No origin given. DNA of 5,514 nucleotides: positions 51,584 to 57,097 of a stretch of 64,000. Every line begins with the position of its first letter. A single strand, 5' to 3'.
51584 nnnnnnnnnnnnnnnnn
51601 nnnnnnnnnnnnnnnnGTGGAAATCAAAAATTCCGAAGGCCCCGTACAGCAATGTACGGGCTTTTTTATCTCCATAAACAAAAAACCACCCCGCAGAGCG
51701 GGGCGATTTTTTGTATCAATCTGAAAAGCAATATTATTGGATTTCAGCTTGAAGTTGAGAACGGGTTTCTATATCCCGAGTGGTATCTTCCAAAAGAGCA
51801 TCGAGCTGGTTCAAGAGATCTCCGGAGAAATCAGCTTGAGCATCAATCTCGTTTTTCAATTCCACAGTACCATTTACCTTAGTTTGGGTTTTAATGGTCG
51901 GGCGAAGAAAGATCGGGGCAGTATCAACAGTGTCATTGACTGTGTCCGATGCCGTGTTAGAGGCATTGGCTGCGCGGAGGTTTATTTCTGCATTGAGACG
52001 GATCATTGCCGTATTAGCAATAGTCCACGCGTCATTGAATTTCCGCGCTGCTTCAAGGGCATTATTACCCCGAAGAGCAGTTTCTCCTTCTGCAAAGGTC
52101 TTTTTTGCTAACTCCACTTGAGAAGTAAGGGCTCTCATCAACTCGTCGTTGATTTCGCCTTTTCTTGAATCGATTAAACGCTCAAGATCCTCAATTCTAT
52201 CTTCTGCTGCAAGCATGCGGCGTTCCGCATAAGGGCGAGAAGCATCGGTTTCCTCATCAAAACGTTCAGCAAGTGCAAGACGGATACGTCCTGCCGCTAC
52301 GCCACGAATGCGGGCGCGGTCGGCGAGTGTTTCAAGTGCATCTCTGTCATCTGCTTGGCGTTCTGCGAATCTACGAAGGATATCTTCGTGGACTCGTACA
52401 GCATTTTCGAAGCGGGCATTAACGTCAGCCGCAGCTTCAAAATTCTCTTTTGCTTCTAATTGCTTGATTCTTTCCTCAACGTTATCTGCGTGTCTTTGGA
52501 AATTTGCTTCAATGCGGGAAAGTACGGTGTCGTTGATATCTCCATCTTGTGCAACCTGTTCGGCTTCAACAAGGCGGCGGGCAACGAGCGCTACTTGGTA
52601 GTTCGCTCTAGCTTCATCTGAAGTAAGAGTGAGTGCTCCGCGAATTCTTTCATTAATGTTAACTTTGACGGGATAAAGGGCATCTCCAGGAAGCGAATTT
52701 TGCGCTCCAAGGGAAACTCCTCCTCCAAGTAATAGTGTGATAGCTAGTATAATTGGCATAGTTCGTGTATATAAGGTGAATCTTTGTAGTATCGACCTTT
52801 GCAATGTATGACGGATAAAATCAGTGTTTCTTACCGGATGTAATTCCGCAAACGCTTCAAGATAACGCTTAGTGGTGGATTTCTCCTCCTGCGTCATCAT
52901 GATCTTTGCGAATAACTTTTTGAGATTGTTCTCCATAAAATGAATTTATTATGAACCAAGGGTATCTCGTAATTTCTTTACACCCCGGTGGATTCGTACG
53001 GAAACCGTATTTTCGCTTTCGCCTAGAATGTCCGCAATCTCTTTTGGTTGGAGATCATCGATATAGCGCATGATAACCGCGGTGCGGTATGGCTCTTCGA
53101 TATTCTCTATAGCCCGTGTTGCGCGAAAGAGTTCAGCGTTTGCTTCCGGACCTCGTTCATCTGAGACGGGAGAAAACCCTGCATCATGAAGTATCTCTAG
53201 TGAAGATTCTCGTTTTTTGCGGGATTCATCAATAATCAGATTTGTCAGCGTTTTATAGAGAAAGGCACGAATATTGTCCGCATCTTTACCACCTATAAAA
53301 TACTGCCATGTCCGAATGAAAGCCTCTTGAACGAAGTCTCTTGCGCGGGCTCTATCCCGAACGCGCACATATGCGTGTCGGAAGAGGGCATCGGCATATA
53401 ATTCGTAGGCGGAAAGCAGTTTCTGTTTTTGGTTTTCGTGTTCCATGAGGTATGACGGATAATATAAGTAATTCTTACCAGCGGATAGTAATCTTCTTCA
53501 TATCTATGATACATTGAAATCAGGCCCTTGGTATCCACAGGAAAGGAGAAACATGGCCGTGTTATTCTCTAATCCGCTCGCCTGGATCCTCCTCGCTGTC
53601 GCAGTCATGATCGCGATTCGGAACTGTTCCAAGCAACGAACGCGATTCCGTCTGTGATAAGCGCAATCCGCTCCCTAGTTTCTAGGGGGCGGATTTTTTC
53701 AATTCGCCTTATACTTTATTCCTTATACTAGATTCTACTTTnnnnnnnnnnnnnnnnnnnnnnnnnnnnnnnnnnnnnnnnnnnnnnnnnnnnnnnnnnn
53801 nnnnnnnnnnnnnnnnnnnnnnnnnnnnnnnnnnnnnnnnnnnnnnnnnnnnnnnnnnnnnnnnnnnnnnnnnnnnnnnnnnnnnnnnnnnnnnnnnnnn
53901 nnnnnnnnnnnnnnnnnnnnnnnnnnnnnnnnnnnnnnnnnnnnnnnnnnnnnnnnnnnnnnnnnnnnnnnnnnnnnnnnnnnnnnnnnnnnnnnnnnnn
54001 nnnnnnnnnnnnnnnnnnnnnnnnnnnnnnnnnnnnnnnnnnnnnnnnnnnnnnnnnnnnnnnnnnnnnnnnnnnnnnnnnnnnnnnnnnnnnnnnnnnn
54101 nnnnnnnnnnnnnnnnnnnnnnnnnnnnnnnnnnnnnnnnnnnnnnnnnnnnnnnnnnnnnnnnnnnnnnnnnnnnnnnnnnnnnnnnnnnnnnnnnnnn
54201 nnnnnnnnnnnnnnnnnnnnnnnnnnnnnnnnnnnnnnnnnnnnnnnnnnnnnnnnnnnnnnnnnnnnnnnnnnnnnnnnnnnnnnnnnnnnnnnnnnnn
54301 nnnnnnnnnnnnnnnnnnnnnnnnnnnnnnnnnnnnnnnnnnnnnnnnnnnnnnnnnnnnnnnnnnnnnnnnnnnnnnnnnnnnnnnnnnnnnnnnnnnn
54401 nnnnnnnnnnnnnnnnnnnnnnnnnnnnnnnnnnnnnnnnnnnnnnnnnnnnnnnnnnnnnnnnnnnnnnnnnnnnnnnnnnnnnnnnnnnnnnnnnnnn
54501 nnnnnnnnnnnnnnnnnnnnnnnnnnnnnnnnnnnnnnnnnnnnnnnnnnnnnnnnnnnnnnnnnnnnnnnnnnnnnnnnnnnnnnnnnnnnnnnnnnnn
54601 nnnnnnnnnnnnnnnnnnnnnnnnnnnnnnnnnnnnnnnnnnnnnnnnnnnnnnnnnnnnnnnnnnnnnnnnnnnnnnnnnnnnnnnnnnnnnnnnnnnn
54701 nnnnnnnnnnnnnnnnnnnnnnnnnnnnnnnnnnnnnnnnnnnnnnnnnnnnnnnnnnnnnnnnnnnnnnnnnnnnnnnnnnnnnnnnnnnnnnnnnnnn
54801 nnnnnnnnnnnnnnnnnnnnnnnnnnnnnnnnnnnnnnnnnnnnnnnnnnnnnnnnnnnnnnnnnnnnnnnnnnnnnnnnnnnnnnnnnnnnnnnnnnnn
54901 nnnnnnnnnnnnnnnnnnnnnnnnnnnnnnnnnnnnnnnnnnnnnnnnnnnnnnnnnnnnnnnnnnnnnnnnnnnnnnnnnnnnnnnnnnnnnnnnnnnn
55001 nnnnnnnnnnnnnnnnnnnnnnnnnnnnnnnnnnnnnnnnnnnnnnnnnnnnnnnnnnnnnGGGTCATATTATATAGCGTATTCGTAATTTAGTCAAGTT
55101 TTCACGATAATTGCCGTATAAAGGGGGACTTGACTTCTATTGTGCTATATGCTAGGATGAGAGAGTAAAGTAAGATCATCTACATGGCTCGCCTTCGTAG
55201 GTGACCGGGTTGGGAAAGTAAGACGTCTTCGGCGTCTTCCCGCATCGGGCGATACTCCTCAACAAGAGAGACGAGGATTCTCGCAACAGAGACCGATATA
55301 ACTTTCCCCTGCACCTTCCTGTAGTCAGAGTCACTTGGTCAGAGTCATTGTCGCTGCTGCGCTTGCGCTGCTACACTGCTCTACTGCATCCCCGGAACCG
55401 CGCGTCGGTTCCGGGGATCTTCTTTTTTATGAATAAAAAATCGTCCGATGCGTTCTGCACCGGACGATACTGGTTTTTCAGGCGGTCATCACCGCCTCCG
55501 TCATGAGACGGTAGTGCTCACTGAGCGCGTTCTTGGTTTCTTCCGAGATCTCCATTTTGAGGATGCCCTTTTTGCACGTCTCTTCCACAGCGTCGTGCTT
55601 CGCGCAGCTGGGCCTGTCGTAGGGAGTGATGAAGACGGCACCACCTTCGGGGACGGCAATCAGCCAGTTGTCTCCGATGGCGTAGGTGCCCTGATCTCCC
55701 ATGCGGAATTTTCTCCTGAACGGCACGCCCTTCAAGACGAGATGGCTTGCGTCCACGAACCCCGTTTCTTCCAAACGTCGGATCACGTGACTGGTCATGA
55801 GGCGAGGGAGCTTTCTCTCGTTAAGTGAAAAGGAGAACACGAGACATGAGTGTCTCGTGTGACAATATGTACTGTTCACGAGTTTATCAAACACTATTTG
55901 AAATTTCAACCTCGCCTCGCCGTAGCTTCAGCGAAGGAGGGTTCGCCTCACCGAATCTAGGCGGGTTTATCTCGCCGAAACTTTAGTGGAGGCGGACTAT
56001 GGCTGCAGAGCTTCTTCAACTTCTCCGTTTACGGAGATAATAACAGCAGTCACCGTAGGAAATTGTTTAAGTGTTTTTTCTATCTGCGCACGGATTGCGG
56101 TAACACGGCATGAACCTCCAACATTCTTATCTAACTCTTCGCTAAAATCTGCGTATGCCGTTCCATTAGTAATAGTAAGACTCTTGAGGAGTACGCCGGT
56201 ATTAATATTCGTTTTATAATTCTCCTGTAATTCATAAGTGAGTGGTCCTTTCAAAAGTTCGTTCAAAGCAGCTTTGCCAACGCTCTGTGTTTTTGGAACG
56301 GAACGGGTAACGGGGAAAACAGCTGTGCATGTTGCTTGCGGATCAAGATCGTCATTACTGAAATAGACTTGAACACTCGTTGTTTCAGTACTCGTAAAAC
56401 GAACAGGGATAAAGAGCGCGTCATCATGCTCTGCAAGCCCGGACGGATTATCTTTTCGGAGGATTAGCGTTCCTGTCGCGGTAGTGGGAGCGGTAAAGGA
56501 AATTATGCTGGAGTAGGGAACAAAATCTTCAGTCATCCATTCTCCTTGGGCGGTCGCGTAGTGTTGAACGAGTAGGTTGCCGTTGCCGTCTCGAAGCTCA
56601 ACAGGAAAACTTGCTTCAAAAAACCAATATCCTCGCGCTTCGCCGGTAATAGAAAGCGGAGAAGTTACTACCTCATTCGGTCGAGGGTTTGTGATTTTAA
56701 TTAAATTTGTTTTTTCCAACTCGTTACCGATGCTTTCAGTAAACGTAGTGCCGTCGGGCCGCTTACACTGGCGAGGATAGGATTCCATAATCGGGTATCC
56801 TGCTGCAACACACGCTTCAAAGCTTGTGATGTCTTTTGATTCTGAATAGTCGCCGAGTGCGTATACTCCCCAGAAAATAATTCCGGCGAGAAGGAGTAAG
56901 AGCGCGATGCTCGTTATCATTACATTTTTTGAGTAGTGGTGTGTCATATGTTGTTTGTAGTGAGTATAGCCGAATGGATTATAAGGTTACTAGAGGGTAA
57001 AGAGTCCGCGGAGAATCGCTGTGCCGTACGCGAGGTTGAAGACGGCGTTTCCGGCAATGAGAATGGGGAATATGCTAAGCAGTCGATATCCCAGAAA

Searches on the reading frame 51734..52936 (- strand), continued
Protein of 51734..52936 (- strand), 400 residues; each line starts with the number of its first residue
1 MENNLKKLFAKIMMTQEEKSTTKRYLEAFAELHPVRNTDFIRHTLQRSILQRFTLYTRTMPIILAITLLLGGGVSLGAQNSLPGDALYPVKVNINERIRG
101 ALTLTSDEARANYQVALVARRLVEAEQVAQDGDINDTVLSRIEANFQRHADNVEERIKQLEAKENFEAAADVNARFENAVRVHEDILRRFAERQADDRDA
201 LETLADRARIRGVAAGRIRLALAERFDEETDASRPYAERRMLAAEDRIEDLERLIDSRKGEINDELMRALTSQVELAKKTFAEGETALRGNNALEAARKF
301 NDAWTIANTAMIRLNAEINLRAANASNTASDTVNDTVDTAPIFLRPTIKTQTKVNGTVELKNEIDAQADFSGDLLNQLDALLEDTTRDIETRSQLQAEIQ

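Call 63: fold_search(model_id=the predicted structure, library=pdb)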
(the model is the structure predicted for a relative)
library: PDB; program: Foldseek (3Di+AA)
matches with E <= 10: 182; with E <= 0.001: 0
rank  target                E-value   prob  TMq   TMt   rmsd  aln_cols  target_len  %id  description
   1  9a5j_A                2.6e-01  0.96  0.17  0.12   8.1       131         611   14  Integrative model of DNAK-GUDB by crosslinking MS and deep learning (released 2024-09-18)
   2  7rdr_A                5.6e-01  0.66  0.25  0.22  16.3       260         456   13  Circular tandem repeat protein with novel repeat topology and enhanced subunit contact surfaces (released 2021-09-01)
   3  6xns_D                8.4e-01  0.18  0.19  0.22  19.6       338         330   15  C3_crown-05 (released 2020-12-23)
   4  6rcv_A                9.1e-01  0.16  0.15  0.19  18.3       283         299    7  PfRH5 bound to monoclonal antibodies R5.011 and R5.016 (released 2019-06-26)
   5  9tg4_A                1.0e+00  0.08  0.12  0.12  29.7       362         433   11  Structure of the YbjP lipoprotein bound to the AcrABZ-TolC efflux pump (released 2026-04-08)
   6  9lm7_A                1.3e+00  0.09  0.15  0.14  19.2       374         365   19  Crystal structrue of bvFP-Pr1-88.4 (released 2026-01-28)
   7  6t46_A                1.4e+00  0.08  0.13  0.14  19.2       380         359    9  Structure of the Rap conjugation gene regulator of the plasmid pLS20 in complex with the Phr* peptide (released 2020-06-24)
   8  8qkd                  1.4e+00  0.35  0.24  0.31  16.4       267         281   16  X-ray crystal structure of a de novo designed single-chain parallel coiled-coil alpha-helical barrel with 5 inner helice (released 2024-07-03)
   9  8w2k_D                1.4e+00  0.08  0.14  0.16  21.6       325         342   11  Crystal Structure of human Tryptophan 2,3-dioxygenase in complex with PAN3F inhibitor (released 2024-08-21)
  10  6xns_F                1.8e+00  0.12  0.19  0.22  21.0       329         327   15  C3_crown-05 (released 2020-12-23)
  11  5a7d_H                1.9e+00  0.11  0.15  0.17  18.1       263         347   15  Tetrameric assembly of LGN with Inscuteable (released 2016-08-03)
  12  4od4_A                2.0e+00  0.13  0.16  0.22  18.4       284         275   10  Apo structure of a UbiA homolog from Aeropyrum pernix K1 (released 2014-03-19)
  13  6rcv_F                2.0e+00  0.10  0.14  0.18  18.6       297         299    6  PfRH5 bound to monoclonal antibodies R5.011 and R5.016 (released 2019-06-26)
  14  1ek9_A                2.0e+00  0.04  0.12  0.12  28.5       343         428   12  2.1A X-RAY STRUCTURE OF TOLC: AN INTEGRAL OUTER MEMBRANE PROTEIN AND EFFLUX PUMP COMPONENT FROM ESCHERICHIA COLI (released 2000-06-28)
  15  5bun_C                2.1e+00  0.05  0.12  0.11  28.5       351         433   12  Crystal structure of an antigenic outer membrane protein ST50 from Salmonella Typhi (released 2015-12-23)
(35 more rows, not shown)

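Call 78: search_protein_representatives(alignment_id=A1)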
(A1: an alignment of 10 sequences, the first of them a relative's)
Query: 10 sequences, 377 profile positions. Proteins with E-value up to 0.001 (for the whole library): 12405; up to 1e-10: 6364; up to 1e-30: 3114. The best 150 are listed.
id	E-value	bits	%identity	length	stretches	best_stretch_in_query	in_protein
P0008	2.6e-133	461.3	-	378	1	2-376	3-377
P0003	3.7e-130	450.9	-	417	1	2-376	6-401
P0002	3.2e-129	447.8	-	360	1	1-366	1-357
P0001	9.6e-128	443.0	-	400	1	4-374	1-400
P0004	6.5e-123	427.1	-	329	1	63-376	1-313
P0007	1.5e-114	399.5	-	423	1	1-375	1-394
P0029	2.8e-110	385.5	-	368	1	3-349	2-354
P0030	2.3e-109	382.5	-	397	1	6-372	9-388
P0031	2.4e-107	375.8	-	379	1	1-375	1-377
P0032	5.8e-105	368.0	-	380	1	1-365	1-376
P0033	1.4e-104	366.7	-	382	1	6-369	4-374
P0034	1.8e-104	366.4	-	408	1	2-367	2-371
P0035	6.4e-104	364.6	-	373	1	2-349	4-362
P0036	7.6e-104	364.3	-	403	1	1-367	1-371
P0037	4.8e-103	361.7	-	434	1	1-370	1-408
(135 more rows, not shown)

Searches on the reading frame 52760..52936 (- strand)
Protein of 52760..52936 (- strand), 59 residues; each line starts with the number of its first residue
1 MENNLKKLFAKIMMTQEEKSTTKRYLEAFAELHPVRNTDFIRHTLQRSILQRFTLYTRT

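Call 66: search_solved_structures(query=A4, max_evalue=10)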
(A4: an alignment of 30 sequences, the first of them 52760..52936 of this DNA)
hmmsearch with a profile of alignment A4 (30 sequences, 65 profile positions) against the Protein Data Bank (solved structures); distinct sequences matched with E-value up to 10: 5.
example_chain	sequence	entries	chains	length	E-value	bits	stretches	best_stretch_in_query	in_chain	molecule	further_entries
6zj3_Sb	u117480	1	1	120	0.8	12.8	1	16-43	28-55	Ribosomal protein eS26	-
8a22_Ba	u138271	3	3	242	0.86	12.7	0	2-35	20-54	bS1m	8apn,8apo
3o39_A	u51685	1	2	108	1.1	12.4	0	8-29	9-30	Periplasmic protein related to spheroblast formation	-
3lui_A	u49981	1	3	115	1.4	12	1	15-40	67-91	Sorting nexin-17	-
5wnw_A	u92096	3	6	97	1.9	11.6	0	4-30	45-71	Periplasmic chaperone Spy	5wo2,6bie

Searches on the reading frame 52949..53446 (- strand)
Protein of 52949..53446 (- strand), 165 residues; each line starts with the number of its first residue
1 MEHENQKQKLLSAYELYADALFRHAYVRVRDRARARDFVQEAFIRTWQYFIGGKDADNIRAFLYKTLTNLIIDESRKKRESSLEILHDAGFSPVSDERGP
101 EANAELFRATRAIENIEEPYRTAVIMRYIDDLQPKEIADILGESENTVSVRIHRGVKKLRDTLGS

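Call 3: search_protein_families(library=pfam, proteins=[window:52949-53446:-], max_evalue=0.1)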
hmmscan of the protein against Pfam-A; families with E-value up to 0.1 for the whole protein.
window:52949-53446:- (165 aa): 8 families
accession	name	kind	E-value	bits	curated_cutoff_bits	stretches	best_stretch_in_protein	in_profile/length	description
PF08281.18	Sigma70_r4_2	-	2.4e-14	53.1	25.7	1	109-159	4-54/54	Sigma-70, region 4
PF04542.20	Sigma70_r2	-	4e-09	36.6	24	1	14-79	2-69/71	Sigma-70 region 2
PF04545.22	Sigma70_r4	-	1.2e-08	34.7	24.1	1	121-160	10-49/50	Sigma-70, region 4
PF00123.25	Hormone_2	-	0.0033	17.8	21.2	1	17-40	1-24/28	Peptide hormone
PF00196.25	GerE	-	0.0052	16.8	23.5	1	128-159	14-45/57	Bacterial regulatory proteins, luxR family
PF13384.12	HTH_23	-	0.0059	16.8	24.6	1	120-154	6-40/50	Homeodomain-like domain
PF07374.17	DUF1492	-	0.028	15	21.5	1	110-158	49-98/100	Protein of unknown function (DUF1492)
PF07638.17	Sigma70_ECF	-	0.037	14.4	21.1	0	38-153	52-173/185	ECF sigma factor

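Call 4: search_protein_families(library=ncbifam, proteins=[window:52949-53446:-], max_evalue=0.1)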
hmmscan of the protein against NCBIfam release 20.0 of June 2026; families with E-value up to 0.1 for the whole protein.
window:52949-53446:- (165 aa): 91 families (the best 25 are shown)
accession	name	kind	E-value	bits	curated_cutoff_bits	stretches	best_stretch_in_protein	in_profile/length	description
TIGR02983.1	SigE-fam_strep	subfamily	1.6e-24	86.6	141.55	1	7-163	5-158/162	SigE family RNA polymerase sigma factor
TIGR02937.1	sigma70-ECF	superfamily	1.1e-23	83.7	42.9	1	14-162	7-164/165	sigma-70 family RNA polymerase sigma factor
NF058625.1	sigma_PG0214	equivalog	7.4e-23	81.1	130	1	17-163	13-161/170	GFO_1088 family ECF-type sigma factor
NF007223.0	PRK09641.1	equivalog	4.5e-22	78.8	209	1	13-164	23-185/187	RNA polymerase sigma factor SigW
NF053879.1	RNAPolSigSigVBac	equivalog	4e-21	75.3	190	1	8-163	4-155/160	RNA polymerase sigma factor SigV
TIGR02985.1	Sig70_bacteroi1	subfamily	9.6e-20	71.4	126.4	1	14-163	7-162/162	RNA polymerase sigma-70 factor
TIGR02950.1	SigM_subfam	subfamily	1e-19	70.9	147.95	1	14-162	6-157/159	RNA polymerase sigma factor, SigM family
TIGR02948.1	SigW_bacill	equivalog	1.4e-19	70.9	243.1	1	12-164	22-185/187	RNA polymerase sigma factor SigW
NF007227.0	PRK09645.1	subfamily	3e-19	69.6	202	1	4-163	9-170/177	sigma-70 family RNA polymerase sigma factor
TIGR02947.1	SigH_actino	hypoth_equivalog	6.2e-19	68.4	251.55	2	16-81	19-84/193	RNA polymerase sigma-70 factor, TIGR02947 family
TIGR02959.1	SigZ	equivalog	1.2e-18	67.5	168.65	1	16-163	3-148/170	RNA polymerase sigma factor SigZ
TIGR02954.1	Sig70_famx3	hypoth_equivalog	5.4e-18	65.3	188.5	1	17-163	25-167/170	RNA polymerase sigma-70 factor, TIGR02954 family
NF004113.0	PRK05602.1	equivalog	7.2e-17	61.7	208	1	23-163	60-201/211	RNA polymerase sigma factor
NF009166.1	PRK12513.1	equivalog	1.3e-16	60.9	206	1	19-163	33-186/193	RNA polymerase sigma factor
NF007215.0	PRK09637.1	equivalog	2e-16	60.5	212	1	10-163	3-154/181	RNA polymerase sigma factor SigZ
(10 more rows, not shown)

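Call 67: search_solved_structures(query=window:52949-53446:-, max_evalue=1e-8)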
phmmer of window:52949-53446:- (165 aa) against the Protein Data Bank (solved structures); distinct sequences matched with E-value up to 1e-8: 7.
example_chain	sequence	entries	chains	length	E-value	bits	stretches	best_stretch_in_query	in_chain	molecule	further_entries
6dv9_F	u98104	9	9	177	1.3e-14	57.8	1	12-163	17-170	ECF RNA polymerase sigma factor SigL | RNA polymerase sigma factor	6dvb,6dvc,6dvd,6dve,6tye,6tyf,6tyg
5wuq_A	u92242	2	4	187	2.3e-14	57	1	13-163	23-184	ECF RNA polymerase sigma factor SigW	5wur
6jcy_F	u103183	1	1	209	2.1e-13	53.9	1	18-163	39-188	ECF RNA polymerase sigma factor SigH,ECF RNA polymerase sigma factor SigE,ECF RNA polymera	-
9m9d_F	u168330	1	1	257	1.8e-11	47.6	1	16-164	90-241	ECF RNA polymerase sigma factor SigE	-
9m9e_F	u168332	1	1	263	1.9e-11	47.5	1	16-164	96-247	ECF RNA polymerase sigma factor SigE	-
9m98_F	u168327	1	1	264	1.9e-11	47.5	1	16-164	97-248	ECF RNA polymerase sigma factor SigE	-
5zx2_F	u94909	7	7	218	2.1e-11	47.4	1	18-163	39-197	ECF RNA polymerase sigma factor SigH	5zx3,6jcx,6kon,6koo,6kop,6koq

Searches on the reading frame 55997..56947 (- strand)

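Call 3: search_protein_families(library=pfam, proteins=[window:55997-56947:-], max_evalue=0.1)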
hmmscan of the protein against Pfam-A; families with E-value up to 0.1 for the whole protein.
window:55997-56947:- (316 aa): 2 families
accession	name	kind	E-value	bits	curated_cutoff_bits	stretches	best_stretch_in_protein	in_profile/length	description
PF10646.14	Germane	-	6.3e-20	72.4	23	1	193-310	1-115/117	Sporulation and spore germination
PF10648.15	Gmad2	-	7.5e-17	61.9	25.7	1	83-170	2-84/86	Immunoglobulin-like domain of bacterial spore germination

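Call 4: search_protein_families(library=ncbifam, proteins=[window:55997-56947:-], max_evalue=0.1)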
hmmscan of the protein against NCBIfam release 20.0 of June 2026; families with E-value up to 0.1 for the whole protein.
window:55997-56947:- (316 aa): 2 families
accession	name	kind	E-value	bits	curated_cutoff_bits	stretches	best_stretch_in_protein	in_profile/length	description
NF010139.1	PRK13614.1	equivalog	5.8e-05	21.7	802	1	204-309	185-290/572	lipoprotein LpqB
NF010140.0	PRK13615.1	equivalog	0.016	13.8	881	1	220-311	194-285/557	lipoprotein LpqB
